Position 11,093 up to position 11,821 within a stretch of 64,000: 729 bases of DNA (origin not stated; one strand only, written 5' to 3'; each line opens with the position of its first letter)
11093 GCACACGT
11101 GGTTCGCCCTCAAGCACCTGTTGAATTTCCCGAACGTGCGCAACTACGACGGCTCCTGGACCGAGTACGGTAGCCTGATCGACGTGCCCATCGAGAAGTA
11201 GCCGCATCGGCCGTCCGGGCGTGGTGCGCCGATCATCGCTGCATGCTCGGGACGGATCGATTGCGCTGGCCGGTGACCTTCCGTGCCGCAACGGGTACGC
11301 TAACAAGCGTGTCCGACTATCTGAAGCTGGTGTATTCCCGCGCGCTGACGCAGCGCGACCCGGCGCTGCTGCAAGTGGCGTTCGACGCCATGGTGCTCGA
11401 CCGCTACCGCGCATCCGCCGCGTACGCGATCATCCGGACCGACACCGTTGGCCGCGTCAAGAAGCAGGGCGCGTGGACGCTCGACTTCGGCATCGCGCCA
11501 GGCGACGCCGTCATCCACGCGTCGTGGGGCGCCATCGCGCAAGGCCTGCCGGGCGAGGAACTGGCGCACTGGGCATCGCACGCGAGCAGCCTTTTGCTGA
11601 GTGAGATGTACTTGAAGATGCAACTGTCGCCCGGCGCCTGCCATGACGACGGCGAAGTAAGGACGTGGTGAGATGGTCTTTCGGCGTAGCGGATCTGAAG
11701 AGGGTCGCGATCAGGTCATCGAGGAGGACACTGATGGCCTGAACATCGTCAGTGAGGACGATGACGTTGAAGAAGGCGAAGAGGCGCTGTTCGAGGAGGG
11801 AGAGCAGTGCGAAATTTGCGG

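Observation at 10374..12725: Rhodanese / two unknown proteins / stand-alone JAMM (MPN+) protease cluster lacking the expected ubiquitin-like and E1 partners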

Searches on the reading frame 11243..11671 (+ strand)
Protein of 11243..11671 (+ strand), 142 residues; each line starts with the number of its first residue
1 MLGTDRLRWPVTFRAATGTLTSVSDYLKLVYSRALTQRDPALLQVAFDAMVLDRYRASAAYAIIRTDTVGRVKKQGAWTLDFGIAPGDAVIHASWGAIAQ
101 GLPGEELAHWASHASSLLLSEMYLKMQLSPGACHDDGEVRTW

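Call 3: search_protein_families(library=pfam, proteins=[window:11243-11671:+], max_evalue=0.1)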
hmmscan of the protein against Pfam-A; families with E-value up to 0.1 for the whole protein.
window:11243-11671:+ (142 aa): 0 families

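Call 4: search_protein_families(library=ncbifam, proteins=[window:11243-11671:+], max_evalue=0.1)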
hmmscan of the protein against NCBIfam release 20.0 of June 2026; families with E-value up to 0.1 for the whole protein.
window:11243-11671:+ (142 aa): 2 families
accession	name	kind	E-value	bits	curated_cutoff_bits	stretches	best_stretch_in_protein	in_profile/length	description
TIGR00438.1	rrmJ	equivalog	0.035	13.6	300.15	1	54-88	11-45/188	23S rRNA (uridine(2552)-2'-O)-methyltransferase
NF002564.0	PRK02190.1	subfamily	0.041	13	302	1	18-118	13-113/307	agmatinase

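Call 10: find_homologous_proteins(query=window:11243-11671:+)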
Query window:11243-11671:+ (142 aa): 390 proteins with E <= 0.001 among 440 candidates; the best 120 are listed.
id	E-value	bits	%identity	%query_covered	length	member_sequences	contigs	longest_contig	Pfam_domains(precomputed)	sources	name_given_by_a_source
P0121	1.2e-84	299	99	96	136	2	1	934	-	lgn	-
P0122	3.0e-62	227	83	85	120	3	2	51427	-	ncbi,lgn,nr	ncbi:MAG: hypothetical protein M3P30_11990 [Chloroflexota bacterium]|nr:hypothetical protein [Chloro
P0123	7.5e-60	219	83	85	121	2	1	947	-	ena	-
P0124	1.5e-58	215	83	85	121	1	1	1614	-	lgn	-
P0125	9.6e-56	206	78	85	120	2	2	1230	-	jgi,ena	jgi:hypothetical protein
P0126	1.3e-53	199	73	85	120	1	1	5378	-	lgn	-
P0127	4.9e-50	187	70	85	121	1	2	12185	-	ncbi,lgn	-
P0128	7.3e-50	186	69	89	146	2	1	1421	-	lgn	-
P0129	1.1e-49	186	73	83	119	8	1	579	-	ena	-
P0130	1.3e-49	186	71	85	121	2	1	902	-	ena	-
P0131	2.6e-49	185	72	83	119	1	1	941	-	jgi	-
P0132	2.2e-48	182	67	85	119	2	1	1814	-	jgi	jgi:hypothetical protein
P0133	2.3e-48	182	69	85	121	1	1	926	-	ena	-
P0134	4.8e-48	181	67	85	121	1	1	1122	-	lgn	-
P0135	2.2e-47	178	64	85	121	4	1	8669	-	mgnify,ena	mgnify:FL=1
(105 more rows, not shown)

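Call 23: predict_structure(alignment_id=A3)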
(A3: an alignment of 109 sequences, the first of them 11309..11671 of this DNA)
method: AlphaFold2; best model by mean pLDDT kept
length: 120 residues; sequences in the alignment: 109
mean_pLDDT: 94.0   pTM: 0.87
mean pLDDT of the five models: 94.0, 93.0, 91.2, 90.3, 90.1
residues with pLDDT >= 90: 107; 70-90: 12; 50-70: 1; < 50: 0
segments of 3 or more residues with pLDDT < 50: none
pLDDT, mean of each block of 10 residues (from residue 1): 88 92 97 95 97 95 96 95 96 95 89 92
secondary structure, 60 per line:
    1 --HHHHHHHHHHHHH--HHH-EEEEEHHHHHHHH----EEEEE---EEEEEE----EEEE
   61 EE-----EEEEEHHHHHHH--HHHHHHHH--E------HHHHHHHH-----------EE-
elements in order: H3-15 E22-26 H27-34 E39-43 E47-52 E57-62 E68-72 H73-79 H82-89 H99-106

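Call 39: search_protein_families(library=padloc, proteins=[window:11309-11671:+], max_evalue=0.1)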
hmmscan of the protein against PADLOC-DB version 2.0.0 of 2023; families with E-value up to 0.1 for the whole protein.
window:11309-11671:+ (120 aa): 0 families

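Call 41: search_solved_structures(query=A3, max_evalue=10)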
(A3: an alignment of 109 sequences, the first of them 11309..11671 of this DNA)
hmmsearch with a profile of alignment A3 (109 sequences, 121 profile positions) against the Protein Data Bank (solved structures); distinct sequences matched with E-value up to 10: 0.

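Call 43: search_protein_families(library=pfam, alignment_id=A3, max_evalue=1)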
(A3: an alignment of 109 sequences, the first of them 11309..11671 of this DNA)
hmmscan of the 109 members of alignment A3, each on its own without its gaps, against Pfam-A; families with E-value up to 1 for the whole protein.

A. member 1, window:11309-11671:+ (120 aa): 0 families

B. families by the number of members that match (of 109 scanned): 21 families
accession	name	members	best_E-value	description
PF11226.13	DUF3022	8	0.043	Protein of unknown function (DUF3022)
PF17340.7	DUF5370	2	0.0052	Family of unknown function (DUF5370)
PF11452.13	DUF3000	2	0.024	Protein of unknown function (DUF3000)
PF20404.3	DUF6694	2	0.072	Family of unknown function (DUF6694)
PF23215.1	WD_LRWD1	2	0.081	Leucine-rich repeat and WD repeat-containing protein 1, WD domain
PF20803.2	PaaX_M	2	0.17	PaaX protein central Cas2-like domain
PF06150.17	ChaB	1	0.021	ChaB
PF20530.3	DUF6745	1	0.031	Domain of unknown function (DUF6745)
PF16078.10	2-oxogl_dehyd_N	1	0.065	2-oxoglutarate dehydrogenase N-terminus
PF18626.7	Gln_deamidase_2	1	0.069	Glutaminase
PF04731.17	Caudal_act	1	0.11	Caudal like protein activation region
PF04450.18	BSP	1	0.14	Peptidase of plants and bacteria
PF22322.1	DUF6973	1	0.14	Domain of unknown function (DUF6973)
PF11508.13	DUF3218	1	0.18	Protein of unknown function (DUF3218)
PF24614.1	Tf2-1_C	1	0.18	Transposon Tf2-1 polyprotein, C-terminal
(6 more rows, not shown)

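Call 62: find_related_loci(query=A3, collection=metagenome_contigs, flank=6000)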
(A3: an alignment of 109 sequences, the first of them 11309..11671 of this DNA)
Query A3 (120 aa) in metagenome_contigs; peptide patterns used: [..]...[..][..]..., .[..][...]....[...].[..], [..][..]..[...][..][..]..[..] (x = any residue, [..] = any of these).
590 stretches matched a pattern; 239 encode a relative of the query (tblastn E <= 1e-3); the best 80 are kept; 80 distinct loci.
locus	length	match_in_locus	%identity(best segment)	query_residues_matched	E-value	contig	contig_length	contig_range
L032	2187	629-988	78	1-120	2e-62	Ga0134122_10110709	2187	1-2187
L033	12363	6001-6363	68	1-120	2e-53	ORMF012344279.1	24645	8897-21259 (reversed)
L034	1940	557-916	63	1-120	1e-53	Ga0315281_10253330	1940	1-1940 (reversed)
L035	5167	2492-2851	64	1-120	4e-51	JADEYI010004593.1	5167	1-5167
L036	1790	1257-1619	64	1-120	3e-52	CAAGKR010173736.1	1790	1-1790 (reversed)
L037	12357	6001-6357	64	2-120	4e-51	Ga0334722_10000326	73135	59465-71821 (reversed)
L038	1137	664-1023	61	1-120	5e-53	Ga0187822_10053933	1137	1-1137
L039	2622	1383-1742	62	1-120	1e-49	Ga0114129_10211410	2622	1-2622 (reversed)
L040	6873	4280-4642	60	1-120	3e-49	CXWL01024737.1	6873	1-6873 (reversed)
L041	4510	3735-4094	58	1-120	3e-48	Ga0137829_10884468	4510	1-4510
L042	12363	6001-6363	62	1-120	4e-48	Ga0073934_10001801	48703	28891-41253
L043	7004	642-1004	60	1-120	1e-47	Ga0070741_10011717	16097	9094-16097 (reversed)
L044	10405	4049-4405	61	1-120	2e-47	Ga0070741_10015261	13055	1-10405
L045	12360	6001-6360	63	1-120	2e-46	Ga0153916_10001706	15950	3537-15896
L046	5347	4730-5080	61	4-120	1e-46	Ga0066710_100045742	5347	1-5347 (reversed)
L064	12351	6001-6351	54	4-120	7e-42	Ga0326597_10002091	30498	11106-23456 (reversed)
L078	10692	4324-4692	52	1-120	3e-39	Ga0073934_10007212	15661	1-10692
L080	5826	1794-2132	54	7-120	5e-39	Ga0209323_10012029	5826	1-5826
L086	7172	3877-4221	51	5-120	3e-38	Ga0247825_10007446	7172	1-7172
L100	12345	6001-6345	48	5-120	3e-36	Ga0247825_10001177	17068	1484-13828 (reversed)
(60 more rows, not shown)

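Call 66: search_protein_families(library=pfam, proteins=[L064:2017-3126:+, L064:3127-3402:+, L064:3410-4345:+, L064:5026-5937:+, L064:6365-6760:+, L086:4235-4618:+, L100:6356-6733:+, L078:5222-6667:-, L080:2219-3769:+, L042:6402-7007:-], max_evalue=0.01)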
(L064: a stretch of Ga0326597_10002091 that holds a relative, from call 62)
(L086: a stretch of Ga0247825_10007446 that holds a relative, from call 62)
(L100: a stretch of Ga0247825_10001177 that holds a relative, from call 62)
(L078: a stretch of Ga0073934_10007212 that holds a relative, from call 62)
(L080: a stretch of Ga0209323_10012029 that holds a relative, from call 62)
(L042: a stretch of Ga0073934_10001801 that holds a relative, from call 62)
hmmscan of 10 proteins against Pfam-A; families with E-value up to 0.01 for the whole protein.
L064:2017-3126:+ (369 aa): 2 families
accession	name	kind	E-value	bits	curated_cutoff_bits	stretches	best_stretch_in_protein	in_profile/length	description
PF00899.27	ThiF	-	4e-82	275.4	28.1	1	105-337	1-236/238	ThiF family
PF02597.26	ThiS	-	1.2e-12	48.7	22.5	1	5-91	1-76/76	ThiS family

L064:3127-3402:+ (91 aa): 2 families
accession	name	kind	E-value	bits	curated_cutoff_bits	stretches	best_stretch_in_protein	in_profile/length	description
PF02597.26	ThiS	-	1.1e-17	64.7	22.5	1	7-90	3-76/76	ThiS family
PF09138.17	Urm1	-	0.0013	19.5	21.8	1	21-90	27-96/96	Urm1 (Ubiquitin related modifier)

L064:3410-4345:+ (311 aa): 1 family
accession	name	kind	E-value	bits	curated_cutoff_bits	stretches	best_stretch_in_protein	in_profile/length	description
PF00291.31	PALP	-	2.2e-75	254.2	35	1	8-282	3-294/295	Pyridoxal-phosphate dependent enzyme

L064:5026-5937:+ (303 aa): 1 family
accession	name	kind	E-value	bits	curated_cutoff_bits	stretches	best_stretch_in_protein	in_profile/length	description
PF00581.25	Rhodanese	-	1.3e-37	128.8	22.2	2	173-292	2-100/102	Rhodanese-like domain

L064:6365-6760:+ (131 aa): 1 family
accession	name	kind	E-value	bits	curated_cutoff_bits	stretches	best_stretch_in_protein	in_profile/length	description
PF14464.11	Prok-JAB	-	2.5e-25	89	25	1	6-118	3-113/114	Prokaryotic homologs of the JAB domain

L086:4235-4618:+ (127 aa): 1 family
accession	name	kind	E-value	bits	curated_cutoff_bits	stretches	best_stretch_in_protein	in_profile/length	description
PF08818.16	DUF1801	-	1.2e-09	38.9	27.2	1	21-114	4-84/85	Domain of unknown function (DU1801)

L100:6356-6733:+ (125 aa): 1 family
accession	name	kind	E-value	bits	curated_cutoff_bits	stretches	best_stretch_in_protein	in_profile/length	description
PF08818.16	DUF1801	-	2.3e-09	38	27.2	1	24-117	5-85/85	Domain of unknown function (DU1801)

L078:5222-6667:- (481 aa): 3 families
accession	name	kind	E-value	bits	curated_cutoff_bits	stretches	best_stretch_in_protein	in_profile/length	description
PF13487.12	HD_5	-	1.1e-38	133.1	27.2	1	289-451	5-170/170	HD domain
PF01966.28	HD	-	2.5e-20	73.4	22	1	299-420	2-116/116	HD domain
PF17159.10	MASE3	-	0.0071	16.4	31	0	50-228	18-195/226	Membrane-associated sensor domain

L080:2219-3769:+ (516 aa): 1 family
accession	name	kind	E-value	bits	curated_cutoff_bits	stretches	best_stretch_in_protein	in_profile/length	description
PF13231.12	PMT_2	-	4.3e-11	43.7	26.1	1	81-238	2-156/160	Dolichyl-phosphate-mannose-protein mannosyltransferase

L042:6402-7007:- (201 aa): 4 families
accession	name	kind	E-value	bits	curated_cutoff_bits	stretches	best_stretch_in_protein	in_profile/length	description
PF03551.20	PadR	-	5.2e-21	74.9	27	1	9-82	1-74/75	Transcriptional regulator PadR-like family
PF10400.15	Vir_act_alpha_C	-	3.6e-15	56.9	22.4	1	94-180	1-78/78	Virulence activator alpha C-term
PF13601.12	HTH_34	-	0.00019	21.9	27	1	34-86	23-74/80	Winged helix DNA-binding domain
PF13463.12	HTH_27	-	0.0012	19.5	22.2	1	31-77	24-68/68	Winged helix DNA-binding domain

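Call 87: search_protein_families(library=ncbifam, proteins=[L064:2017-3126:+, L064:3127-3402:+, L064:3410-4345:+], max_evalue=0.00001)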
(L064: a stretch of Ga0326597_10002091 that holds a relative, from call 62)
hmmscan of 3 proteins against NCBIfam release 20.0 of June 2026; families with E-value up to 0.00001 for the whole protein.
L064:2017-3126:+ (369 aa): 22 families
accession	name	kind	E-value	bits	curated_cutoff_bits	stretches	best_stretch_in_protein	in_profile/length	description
NF006444.0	PRK08762.1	equivalog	1.4e-116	389.3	449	1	96-358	119-385/387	molybdopterin-synthase adenylyltransferase MoeB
NF005902.0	PRK07878.1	equivalog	8e-109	364.1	647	1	96-363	14-280/392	adenylyltransferase/sulfurtransferase MoeZ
NF005646.0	PRK07411.1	equivalog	8.6e-104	347.7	633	1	95-361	9-270/390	molybdopterin-synthase adenylyltransferase MoeB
NF047750.1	SAMPActivE1UbaA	equivalog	2.9e-100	335.1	450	1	96-356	4-265/270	SAMP-activating enzyme E1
NF004281.0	PRK05690.1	subfamily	4e-87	291.6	266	1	97-341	5-249/250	molybdopterin-synthase adenylyltransferase MoeB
TIGR02356.1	adenyl_thiF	equivalog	7e-71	237.8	275.25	1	104-305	1-203/203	thiazole biosynthesis adenylyltransferase ThiF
TIGR02355.1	moeB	equivalog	3.4e-67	226.3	376.55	1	102-340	2-240/240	molybdopterin-synthase adenylyltransferase MoeB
NF004111.0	PRK05600.1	equivalog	2.6e-64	217.7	437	1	100-334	17-255/371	ThiF family adenylyltransferase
NF006204.0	PRK08328.1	equivalog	1.6e-52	178.4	339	1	98-322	3-222/231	hypothetical protein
NF009123.0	PRK12475.1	subfamily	7e-46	157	510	1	103-349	3-252/338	MoeB/ThiF family adenylyltransferase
NF006395.0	PRK08644.1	equivalog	2.7e-31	108.9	159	1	108-245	14-152/215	sulfur carrier protein ThiS adenylyltransferase ThiF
TIGR02354.1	thiF_fam2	equivalog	4.1e-22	79.1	152.2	1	112-234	9-131/200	thiamine biosynthesis protein ThiF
NF006077.0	PRK08223.1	equivalog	7.8e-19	67.7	266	1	113-231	17-137/296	hypothetical protein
TIGR01408.1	Ube1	subfamily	1.5e-18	66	750.05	1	103-259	400-563/1008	ubiquitin-activating enzyme E1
NF011696.0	PRK15116.1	equivalog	5.8e-14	52.4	304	1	121-236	27-143/268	tRNA cyclic N6-threonylcarbamoyladenosine(37) synthase TcdA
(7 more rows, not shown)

L064:3127-3402:+ (91 aa): 2 families
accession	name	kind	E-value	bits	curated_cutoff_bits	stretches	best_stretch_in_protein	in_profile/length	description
TIGR01687.1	moaD_arch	subfamily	7.5e-15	55.2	49.5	1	4-90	2-88/88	MoaD family protein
NF041918.1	SAMP1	equivalog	1.4e-14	54.4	60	1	9-90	7-91/91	ubiquitin-like small modifier protein 1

L064:3410-4345:+ (311 aa): 34 families (the best 25 are shown)
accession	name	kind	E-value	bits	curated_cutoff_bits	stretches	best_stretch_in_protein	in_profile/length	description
TIGR01136.1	cysKM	subfamily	5e-106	354.4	344.15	1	8-294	3-299/299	cysteine synthase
TIGR01139.1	cysK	equivalog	3.1e-94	315.6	350.95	1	8-294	3-298/298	cysteine synthase A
NF008735.0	PRK11761.1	equivalog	1.7e-87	293.5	413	1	3-295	3-295/296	cysteine synthase CysM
TIGR01138.1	cysM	equivalog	1.2e-84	284.3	394.2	1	6-294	2-290/290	cysteine synthase B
TIGR01137.1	cysta_beta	equivalog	8.7e-80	268.6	510.25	1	5-293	4-310/457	cystathionine beta-synthase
NF007989.0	PRK10717.1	equivalog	4.6e-76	256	387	1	4-294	6-318/334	cysteine synthase A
TIGR03945.1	PLP_SbnA_fam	equivalog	1.2e-68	231.4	349.95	1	8-291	3-297/304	2,3-diaminopropionate biosynthesis protein SbnA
NF053679.1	CysteaSynCapA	equivalog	1.5e-58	198.1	600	1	3-295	7-320/329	cysteate synthase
NF005292.0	PRK06815.1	equivalog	3e-24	85.7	371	1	6-217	15-217/320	threonine/serine dehydratase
NF005680.0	PRK07476.1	equivalog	1.8e-19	69.9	413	1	8-248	19-254/326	hydroxyectoine utilization dehydratase EutB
NF004996.0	PRK06381.1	equivalog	3.9e-18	65.5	266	1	11-186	14-185/319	threonine synthase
NF052478.1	CystDsulMYC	equivalog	6.7e-18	65.1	600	1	26-292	36-324/354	L-cysteine desulfhydrase Cds1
NF045641.2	BHydaspDhtseBhcB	equivalog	1.1e-17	64.1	550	1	9-218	17-217/312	beta-hydroxyaspartate dehydratase BhcB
NF004170.0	PRK05638.1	equivalog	1.1e-16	60.4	421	1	11-190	65-234/442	threonine synthase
TIGR01127.1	ilvA_1Cterm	equivalog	1.7e-16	60.2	378.75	1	13-219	1-198/380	threonine ammonia-lyase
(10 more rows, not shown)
